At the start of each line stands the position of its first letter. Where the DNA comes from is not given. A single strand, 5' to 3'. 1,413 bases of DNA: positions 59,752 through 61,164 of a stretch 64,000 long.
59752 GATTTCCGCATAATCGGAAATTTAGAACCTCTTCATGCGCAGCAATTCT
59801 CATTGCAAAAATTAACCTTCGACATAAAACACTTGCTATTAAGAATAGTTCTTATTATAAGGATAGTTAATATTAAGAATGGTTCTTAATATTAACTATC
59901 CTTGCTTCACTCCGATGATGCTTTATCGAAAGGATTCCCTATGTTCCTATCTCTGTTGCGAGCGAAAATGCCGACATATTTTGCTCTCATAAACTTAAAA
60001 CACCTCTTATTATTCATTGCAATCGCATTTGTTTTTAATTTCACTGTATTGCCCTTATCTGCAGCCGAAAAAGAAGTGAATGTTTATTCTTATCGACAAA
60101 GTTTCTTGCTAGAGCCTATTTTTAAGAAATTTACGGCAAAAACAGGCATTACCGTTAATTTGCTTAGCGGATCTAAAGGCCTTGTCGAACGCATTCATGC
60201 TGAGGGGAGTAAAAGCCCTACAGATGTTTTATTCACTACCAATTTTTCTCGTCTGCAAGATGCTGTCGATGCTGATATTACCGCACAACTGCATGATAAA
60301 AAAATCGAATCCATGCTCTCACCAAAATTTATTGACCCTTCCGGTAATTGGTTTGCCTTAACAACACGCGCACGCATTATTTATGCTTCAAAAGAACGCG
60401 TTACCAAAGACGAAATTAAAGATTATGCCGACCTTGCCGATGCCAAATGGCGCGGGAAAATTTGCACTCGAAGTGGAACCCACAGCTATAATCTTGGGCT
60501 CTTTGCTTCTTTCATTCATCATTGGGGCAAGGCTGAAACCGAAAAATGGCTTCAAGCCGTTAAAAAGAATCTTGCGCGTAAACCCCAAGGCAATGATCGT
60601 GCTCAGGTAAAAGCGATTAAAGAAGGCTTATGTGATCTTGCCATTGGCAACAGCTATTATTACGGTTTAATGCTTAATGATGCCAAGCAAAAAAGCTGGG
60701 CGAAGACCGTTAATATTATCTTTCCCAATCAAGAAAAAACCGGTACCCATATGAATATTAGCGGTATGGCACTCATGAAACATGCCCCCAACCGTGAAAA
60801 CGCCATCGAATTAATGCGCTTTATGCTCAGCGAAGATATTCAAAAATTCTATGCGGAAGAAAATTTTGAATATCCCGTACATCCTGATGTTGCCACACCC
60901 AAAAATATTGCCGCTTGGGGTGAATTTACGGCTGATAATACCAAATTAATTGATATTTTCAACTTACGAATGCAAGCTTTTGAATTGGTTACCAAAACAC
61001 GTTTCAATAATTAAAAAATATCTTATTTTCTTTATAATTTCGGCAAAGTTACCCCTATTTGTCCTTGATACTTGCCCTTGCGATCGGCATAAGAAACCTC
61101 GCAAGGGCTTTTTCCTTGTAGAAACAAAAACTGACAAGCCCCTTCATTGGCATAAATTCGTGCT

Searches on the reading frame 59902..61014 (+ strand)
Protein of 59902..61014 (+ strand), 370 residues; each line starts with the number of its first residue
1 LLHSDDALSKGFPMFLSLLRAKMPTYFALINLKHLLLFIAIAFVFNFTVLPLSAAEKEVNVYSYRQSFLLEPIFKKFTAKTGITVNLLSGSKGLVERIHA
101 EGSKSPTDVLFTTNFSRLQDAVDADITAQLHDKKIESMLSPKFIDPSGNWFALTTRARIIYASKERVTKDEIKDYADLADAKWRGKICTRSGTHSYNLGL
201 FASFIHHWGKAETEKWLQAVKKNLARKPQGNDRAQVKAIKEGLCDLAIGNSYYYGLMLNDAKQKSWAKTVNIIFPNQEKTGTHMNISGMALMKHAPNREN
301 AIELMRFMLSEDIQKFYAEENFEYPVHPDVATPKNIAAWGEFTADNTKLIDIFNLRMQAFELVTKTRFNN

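Call 28: search_protein_families(library=pfam, proteins=[window:59902-61014:+], max_evalue=0.00001)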
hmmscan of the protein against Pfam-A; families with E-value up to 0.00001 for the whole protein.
window:59902-61014:+ (370 aa): 4 families
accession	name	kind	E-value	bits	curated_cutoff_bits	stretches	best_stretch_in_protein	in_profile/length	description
PF13416.11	SBP_bac_8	-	2e-22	80.7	27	1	74-343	3-278/279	Bacterial extracellular solute-binding protein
PF01547.30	SBP_bac_1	-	2.7e-15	57.6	26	1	67-315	6-307/307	Bacterial extracellular solute-binding protein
PF13343.11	SBP_bac_6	-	1.6e-14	54.4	24.6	1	118-331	21-225/245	Bacterial extracellular solute-binding protein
PF13531.11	SBP_bac_11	-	8.7e-14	52.3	25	1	67-319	10-223/227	Bacterial extracellular solute-binding protein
